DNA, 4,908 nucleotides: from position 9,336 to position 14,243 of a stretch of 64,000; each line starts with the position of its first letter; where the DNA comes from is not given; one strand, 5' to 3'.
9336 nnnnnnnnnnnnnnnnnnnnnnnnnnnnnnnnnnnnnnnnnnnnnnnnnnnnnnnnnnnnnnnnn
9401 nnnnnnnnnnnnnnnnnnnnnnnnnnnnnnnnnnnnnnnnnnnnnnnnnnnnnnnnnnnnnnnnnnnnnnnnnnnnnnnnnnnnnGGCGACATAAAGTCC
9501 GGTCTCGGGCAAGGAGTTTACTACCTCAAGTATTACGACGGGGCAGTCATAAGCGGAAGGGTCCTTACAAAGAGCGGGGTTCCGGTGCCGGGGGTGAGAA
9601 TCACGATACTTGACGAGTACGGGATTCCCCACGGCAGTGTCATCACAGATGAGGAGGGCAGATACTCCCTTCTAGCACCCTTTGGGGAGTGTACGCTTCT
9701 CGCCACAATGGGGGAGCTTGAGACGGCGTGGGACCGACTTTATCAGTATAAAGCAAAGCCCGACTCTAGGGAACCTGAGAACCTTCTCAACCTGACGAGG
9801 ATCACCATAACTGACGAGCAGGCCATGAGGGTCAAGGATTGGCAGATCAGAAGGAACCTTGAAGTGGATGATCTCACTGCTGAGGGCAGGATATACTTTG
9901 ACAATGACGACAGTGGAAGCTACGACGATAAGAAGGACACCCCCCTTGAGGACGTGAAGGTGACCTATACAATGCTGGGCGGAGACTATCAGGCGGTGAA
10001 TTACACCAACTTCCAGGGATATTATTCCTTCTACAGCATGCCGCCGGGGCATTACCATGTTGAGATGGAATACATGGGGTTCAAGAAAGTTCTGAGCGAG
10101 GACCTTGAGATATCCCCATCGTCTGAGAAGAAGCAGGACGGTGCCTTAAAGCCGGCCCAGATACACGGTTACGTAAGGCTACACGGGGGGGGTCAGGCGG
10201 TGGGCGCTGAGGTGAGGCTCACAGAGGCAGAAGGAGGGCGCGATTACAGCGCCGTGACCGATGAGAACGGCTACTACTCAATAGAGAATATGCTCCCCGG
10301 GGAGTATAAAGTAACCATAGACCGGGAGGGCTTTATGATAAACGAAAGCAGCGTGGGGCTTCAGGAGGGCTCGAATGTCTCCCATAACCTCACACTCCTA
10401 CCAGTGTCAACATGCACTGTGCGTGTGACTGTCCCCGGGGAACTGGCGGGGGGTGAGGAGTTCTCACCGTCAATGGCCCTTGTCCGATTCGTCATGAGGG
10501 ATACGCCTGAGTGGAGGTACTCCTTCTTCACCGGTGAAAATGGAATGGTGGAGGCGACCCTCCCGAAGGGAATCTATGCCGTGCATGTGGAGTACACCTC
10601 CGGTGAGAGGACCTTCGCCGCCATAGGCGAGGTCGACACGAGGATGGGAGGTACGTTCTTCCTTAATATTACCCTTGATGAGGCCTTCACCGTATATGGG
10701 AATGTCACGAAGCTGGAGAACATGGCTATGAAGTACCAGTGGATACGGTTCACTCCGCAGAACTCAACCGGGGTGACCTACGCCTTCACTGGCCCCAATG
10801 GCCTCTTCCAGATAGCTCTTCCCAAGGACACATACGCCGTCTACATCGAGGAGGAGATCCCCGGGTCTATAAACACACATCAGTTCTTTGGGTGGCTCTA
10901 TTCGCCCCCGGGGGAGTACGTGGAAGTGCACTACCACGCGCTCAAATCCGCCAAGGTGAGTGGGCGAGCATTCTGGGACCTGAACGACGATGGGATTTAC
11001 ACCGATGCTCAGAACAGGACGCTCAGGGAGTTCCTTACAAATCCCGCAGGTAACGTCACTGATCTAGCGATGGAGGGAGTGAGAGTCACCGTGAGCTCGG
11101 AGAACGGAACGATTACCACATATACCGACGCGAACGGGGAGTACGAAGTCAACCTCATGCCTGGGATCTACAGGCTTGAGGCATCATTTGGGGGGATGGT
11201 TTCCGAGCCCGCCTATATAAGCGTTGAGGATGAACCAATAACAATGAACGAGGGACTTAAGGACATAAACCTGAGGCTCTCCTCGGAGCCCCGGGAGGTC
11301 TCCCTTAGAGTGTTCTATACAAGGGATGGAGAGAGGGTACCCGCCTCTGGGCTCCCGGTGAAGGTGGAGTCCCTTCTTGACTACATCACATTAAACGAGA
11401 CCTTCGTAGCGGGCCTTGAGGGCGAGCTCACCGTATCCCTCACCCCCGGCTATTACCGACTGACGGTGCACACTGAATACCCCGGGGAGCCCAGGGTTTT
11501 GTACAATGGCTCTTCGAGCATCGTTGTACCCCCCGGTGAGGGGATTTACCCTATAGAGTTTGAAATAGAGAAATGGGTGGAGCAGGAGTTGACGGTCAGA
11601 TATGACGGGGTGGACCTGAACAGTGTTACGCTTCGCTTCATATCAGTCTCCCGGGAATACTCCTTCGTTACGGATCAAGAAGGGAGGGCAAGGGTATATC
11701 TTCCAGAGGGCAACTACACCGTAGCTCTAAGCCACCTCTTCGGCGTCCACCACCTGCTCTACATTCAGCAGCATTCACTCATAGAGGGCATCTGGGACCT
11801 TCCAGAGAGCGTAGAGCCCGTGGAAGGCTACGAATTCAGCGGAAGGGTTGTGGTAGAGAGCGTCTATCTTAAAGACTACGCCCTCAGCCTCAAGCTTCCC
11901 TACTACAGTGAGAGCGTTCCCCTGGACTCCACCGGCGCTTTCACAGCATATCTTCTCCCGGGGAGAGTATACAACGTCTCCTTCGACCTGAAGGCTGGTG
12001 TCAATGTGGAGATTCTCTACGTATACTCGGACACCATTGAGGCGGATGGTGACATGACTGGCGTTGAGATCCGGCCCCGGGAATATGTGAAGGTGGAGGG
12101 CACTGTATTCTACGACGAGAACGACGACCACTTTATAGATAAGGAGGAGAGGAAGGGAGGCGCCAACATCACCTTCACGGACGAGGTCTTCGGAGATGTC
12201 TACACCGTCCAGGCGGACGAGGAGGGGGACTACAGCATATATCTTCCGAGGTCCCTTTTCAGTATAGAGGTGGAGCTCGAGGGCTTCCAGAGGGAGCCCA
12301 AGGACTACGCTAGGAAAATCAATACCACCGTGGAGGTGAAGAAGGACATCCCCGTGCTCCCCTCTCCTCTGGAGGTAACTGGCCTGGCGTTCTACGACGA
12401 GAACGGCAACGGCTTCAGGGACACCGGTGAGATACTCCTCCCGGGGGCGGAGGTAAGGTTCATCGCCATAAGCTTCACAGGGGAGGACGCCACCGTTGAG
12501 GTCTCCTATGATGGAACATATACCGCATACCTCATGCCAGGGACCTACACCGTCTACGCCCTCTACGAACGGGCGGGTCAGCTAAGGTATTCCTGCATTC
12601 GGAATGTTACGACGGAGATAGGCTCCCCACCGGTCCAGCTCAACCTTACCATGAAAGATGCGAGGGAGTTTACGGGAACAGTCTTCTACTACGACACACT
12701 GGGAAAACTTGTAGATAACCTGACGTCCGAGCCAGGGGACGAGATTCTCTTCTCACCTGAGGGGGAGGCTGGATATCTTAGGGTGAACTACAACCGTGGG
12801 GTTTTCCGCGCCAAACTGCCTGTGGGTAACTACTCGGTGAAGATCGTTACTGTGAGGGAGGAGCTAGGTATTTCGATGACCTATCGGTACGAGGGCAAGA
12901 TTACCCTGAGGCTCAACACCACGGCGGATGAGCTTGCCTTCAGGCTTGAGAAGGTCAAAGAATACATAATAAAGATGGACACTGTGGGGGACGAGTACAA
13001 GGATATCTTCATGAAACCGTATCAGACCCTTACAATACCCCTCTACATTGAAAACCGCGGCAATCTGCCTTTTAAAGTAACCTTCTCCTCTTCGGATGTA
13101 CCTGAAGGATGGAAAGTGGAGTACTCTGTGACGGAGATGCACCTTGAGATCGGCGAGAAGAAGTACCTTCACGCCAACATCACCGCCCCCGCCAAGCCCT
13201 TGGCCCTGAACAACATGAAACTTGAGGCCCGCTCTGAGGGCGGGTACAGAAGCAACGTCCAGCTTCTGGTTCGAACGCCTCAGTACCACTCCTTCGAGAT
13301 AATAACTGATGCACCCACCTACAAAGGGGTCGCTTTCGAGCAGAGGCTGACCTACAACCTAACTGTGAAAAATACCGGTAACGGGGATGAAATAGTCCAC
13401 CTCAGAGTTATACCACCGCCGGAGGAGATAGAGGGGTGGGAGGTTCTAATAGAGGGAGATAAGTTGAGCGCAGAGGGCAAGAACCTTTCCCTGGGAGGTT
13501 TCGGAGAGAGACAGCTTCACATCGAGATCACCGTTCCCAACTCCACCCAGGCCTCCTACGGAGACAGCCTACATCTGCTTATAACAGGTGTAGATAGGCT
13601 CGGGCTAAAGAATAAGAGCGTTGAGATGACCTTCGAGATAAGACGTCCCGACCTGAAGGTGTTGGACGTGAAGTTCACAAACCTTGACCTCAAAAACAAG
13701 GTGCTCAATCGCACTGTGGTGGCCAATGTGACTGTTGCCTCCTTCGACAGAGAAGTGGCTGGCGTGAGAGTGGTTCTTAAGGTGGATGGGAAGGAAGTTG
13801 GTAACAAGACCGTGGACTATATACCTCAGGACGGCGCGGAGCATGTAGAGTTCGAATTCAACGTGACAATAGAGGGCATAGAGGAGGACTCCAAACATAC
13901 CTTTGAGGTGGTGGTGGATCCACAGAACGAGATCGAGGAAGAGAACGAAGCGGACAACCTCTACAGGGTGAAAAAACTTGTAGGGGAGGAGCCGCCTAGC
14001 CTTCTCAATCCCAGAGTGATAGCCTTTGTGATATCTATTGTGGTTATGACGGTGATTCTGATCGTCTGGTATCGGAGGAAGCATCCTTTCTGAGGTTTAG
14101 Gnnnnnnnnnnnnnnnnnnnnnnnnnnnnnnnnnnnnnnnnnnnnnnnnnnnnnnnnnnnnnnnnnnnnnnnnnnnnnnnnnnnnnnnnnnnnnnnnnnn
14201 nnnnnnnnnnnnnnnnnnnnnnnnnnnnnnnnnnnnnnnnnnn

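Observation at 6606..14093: Giant AglB: the oligosaccharyltransferase catalytic core is fused to a ~1,700-aa repeat stalk and a second C-terminal TM anchor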

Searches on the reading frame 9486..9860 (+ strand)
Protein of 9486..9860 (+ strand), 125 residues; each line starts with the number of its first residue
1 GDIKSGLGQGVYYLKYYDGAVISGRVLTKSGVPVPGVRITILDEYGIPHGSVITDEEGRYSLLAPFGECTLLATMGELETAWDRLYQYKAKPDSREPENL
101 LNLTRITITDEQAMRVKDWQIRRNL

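Call 81: search_protein_families(library=pfam, proteins=[window:9486-9860:+], max_evalue=0.01)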
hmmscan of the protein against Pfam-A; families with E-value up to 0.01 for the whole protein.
window:9486-9860:+ (125 aa): 5 families
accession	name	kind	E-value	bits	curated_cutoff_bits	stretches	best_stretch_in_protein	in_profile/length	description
PF13620.12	CarboxypepD_reg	-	2.8e-10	40.8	32.3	1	22-83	2-64/82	Carboxypeptidase regulatory-like domain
PF25020.1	TTR_TEN1-4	-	7.6e-06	26.2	27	1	20-67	7-52/86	Teneurin TTR-like domain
PF13715.12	CarbopepD_reg_2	-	0.00022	21.6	32.2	1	22-80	1-57/88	CarboxypepD_reg-like domain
PF07210.18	DUF1416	-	0.00076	19.8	23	1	18-73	18-72/97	Protein of unknown function (DUF1416)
PF11974.14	bMG3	-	0.0069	16.8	34.9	1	18-65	13-59/103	Bacterial alpha-2-macroglobulin MG3 domain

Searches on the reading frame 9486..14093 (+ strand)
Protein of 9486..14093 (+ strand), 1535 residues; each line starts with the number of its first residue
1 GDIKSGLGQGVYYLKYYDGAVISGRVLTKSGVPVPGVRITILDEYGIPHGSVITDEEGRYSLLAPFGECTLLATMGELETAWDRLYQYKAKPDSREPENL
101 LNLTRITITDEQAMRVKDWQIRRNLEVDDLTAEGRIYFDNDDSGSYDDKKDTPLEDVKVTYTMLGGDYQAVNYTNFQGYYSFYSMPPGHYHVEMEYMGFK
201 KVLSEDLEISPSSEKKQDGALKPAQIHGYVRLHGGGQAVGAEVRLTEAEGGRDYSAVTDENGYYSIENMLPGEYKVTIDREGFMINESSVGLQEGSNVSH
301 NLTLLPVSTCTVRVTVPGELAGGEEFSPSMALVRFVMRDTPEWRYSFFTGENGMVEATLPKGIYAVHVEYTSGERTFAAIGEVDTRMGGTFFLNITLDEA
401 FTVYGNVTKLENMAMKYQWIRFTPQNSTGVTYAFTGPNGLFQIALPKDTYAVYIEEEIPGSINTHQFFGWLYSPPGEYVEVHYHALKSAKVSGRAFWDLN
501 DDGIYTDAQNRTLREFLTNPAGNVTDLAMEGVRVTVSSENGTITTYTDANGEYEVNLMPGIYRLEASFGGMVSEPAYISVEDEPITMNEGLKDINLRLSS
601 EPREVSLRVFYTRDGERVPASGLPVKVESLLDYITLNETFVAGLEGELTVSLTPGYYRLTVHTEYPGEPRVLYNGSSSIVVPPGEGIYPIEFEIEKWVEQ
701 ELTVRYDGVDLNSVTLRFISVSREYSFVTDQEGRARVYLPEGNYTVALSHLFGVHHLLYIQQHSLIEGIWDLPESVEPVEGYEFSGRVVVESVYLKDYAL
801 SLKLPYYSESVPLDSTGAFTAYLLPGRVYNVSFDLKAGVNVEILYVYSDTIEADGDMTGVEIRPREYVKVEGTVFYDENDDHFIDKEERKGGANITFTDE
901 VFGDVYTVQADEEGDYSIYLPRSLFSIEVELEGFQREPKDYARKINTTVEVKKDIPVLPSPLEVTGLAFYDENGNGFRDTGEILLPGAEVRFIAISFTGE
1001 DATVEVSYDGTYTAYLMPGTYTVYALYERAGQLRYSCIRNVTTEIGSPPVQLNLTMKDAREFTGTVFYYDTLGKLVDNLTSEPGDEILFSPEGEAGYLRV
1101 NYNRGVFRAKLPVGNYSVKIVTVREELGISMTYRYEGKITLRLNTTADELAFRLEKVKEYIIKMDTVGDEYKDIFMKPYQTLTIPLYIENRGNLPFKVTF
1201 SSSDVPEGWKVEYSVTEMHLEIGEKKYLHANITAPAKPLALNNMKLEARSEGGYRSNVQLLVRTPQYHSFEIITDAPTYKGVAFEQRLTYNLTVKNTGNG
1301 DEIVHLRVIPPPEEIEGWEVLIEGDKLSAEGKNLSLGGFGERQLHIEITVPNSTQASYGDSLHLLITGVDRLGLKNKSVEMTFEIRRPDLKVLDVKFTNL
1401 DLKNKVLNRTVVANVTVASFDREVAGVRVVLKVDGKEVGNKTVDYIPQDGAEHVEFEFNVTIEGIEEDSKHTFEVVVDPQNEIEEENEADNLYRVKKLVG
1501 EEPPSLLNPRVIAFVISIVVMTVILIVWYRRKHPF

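Call 47: search_solved_structures(query=window:9486-14093:+, max_evalue=0.01)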
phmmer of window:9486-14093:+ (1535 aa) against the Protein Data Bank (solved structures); distinct sequences matched with E-value up to 0.01: 1.
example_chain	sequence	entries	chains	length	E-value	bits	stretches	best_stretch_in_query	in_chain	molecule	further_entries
2l0d_A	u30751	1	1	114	0.0027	18.3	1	1419-1493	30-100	Cell surface protein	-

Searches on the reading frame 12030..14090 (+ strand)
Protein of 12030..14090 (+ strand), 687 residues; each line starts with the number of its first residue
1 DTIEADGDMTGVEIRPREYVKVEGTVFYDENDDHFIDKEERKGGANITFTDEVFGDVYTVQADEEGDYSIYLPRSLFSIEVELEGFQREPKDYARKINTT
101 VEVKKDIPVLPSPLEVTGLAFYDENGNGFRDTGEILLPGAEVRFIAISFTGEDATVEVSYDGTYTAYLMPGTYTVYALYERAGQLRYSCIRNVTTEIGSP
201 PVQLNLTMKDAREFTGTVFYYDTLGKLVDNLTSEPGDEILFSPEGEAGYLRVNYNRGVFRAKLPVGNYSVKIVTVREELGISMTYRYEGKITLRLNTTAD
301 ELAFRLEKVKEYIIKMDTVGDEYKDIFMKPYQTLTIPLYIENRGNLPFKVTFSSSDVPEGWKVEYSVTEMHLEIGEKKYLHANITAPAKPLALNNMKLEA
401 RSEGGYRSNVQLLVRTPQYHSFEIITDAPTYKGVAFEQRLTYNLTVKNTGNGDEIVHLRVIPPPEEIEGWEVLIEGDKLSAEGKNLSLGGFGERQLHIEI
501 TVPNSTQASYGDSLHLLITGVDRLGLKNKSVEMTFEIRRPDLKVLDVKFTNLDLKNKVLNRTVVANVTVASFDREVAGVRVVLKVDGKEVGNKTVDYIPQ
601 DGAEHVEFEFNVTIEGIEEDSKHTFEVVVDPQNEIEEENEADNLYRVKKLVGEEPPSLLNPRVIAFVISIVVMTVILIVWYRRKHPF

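Call 61: predict_structure(alignment_id=A2)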
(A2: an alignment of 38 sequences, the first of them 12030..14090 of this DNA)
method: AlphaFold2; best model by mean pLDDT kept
length: 687 residues; sequences in the alignment: 38
mean_pLDDT: 91.0   pTM: 0.59
mean pLDDT of the five models: 91.0, 91.0, 90.8, 90.8, 89.8
residues with pLDDT >= 90: 523; 70-90: 139; 50-70: 20; < 50: 5
segments of 3 or more residues with pLDDT < 50: none
pLDDT, mean of each block of 10 residues (from residue 1): 50 74 95 89 96 94 96 95 94 91 93 94 89 92 91 94 94 95 92 91 93 96 93 91 89 95 96 93 95 94 96 95 94 96 95 94 96 95 95 95 95 93 94 93 95 92 87 88 90 94 93 93 90 95 93 86 93 92 93 93 94 87 92 87 90 65 80 85 64
secondary structure, 60 per line:
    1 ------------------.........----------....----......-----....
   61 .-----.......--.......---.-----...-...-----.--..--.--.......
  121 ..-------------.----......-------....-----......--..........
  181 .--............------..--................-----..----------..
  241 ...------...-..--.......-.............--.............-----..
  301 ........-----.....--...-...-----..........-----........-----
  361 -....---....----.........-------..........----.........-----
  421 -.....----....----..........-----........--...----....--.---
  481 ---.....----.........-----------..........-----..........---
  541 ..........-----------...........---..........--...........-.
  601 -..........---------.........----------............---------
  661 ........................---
elements in order: E19-27 E46-51 E57-61 E67-73 E76-82 E96-98 E114-122 E141-146 E154-157 E163-168 E171-181 E184-195 E206-221 E239-243 E250-252 E258-264 E266-278 E281-293 H299-302 E303-308 E314-318 E325-327 E333-342 E348-355 E362-365 E369-372 E377-385 E393-402 E407-415 E422-426 E431-434 E439-448 E454-461 E471-474 E484-488 E493-501 E513-522 E528-537 E541-550 E562-572 E576-585 E588-598 E602-611 E621-629 H640-643 E644-651 H661-684

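Call 63: fold_search(model_id=the predicted structure, library=pdb)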
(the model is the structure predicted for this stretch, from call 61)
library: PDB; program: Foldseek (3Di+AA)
matches with E <= 10: 1718; with E <= 0.001: 489
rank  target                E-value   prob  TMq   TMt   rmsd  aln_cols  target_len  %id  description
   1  7som_D                2.6e-14  1.00  0.15  0.09  25.6       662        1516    9  Ciliary C2 central pair apparatus isolated from Chlamydomonas reinhardtii (released 2022-04-13)
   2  9ijj_h                1.1e-13  1.00  0.18  0.10  22.4       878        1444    9  In situ structure of the central apparatus in mouse sperm axoneme. (released 2025-06-04)
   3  9ijj_C                1.3e-13  1.00  0.15  0.11  28.9       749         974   10  In situ structure of the central apparatus in mouse sperm axoneme. (released 2025-06-04)
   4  9ijj_O                8.2e-13  1.00  0.17  0.10  44.2       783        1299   10  In situ structure of the central apparatus in mouse sperm axoneme. (released 2025-06-04)
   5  7sqc_2A               1.0e-12  1.00  0.15  0.15  43.7       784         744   10  Ciliary C1 central pair apparatus isolated from Chlamydomonas reinhardtii (released 2022-04-13)
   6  9ijj_4G               1.2e-12  1.00  0.19  0.05  39.1       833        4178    8  In situ structure of the central apparatus in mouse sperm axoneme. (released 2025-06-04)
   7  9ijj_4H               1.6e-12  1.00  0.19  0.06  39.1       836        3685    8  In situ structure of the central apparatus in mouse sperm axoneme. (released 2025-06-04)
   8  7sqc_2B               2.4e-12  1.00  0.16  0.15  43.4       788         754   10  Ciliary C1 central pair apparatus isolated from Chlamydomonas reinhardtii (released 2022-04-13)
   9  7sqc_O0               7.4e-12  1.00  0.16  0.10  39.7       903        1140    8  Ciliary C1 central pair apparatus isolated from Chlamydomonas reinhardtii (released 2022-04-13)
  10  1e07                  2.8e-11  1.00  0.12  0.13  52.2       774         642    9  Model of human carcinoembryonic antigen by homology modelling and curve-fitting to experimental solution scattering data (released 2000-07-04)
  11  9ijj_P                3.5e-11  1.00  0.16  0.18  19.7       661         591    8  In situ structure of the central apparatus in mouse sperm axoneme. (released 2025-06-04)
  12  7sqc_F1               4.2e-11  1.00  0.16  0.20  16.9       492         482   11  Ciliary C1 central pair apparatus isolated from Chlamydomonas reinhardtii (released 2022-04-13)
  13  7q62_A                4.8e-11  1.00  0.12  0.08  45.8       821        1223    8  Structure of TEV cleaved A2ML1 dimer (A2ML1-TT dimer) (released 2022-04-20)
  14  9ijj_4A               1.2e-10  1.00  0.17  0.05  31.6       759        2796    8  In situ structure of the central apparatus in mouse sperm axoneme. (released 2025-06-04)
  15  7sqc_T1               1.5e-10  1.00  0.20  0.23  16.2       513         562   10  Ciliary C1 central pair apparatus isolated from Chlamydomonas reinhardtii (released 2022-04-13)
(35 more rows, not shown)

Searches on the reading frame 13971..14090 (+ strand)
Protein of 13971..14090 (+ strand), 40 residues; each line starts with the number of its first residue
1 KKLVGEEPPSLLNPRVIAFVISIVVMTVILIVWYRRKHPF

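Call 26: search_protein_families(library=ncbifam, proteins=[window:13971-14090:+], max_evalue=1)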
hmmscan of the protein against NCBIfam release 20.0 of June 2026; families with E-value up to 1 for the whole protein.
seq(40 aa): 5 families
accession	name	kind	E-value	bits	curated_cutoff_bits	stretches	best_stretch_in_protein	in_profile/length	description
NF045529.2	Heimdall-CTERM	domain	0.0045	17.3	24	1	20-37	8-24/26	Heimdall-CTERM domain-containing surface protein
NF004412.0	PRK05759.1-3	equivalog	0.025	14.4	156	1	5-34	16-45/185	F0F1 ATP synthase subunit B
TIGR01477.1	RIFIN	paralog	0.067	12.9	176.95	1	16-38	319-342/356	variant surface antigen, rifin family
TIGR02745.1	ccoG_rdxA_fixG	equivalog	0.084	11.8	316.7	1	3-38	289-324/435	cytochrome c oxidase accessory protein CcoG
TIGR01478.1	STEVOR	paralog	0.14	11.4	166.65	1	10-37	264-293/308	STEVOR family variant surface protein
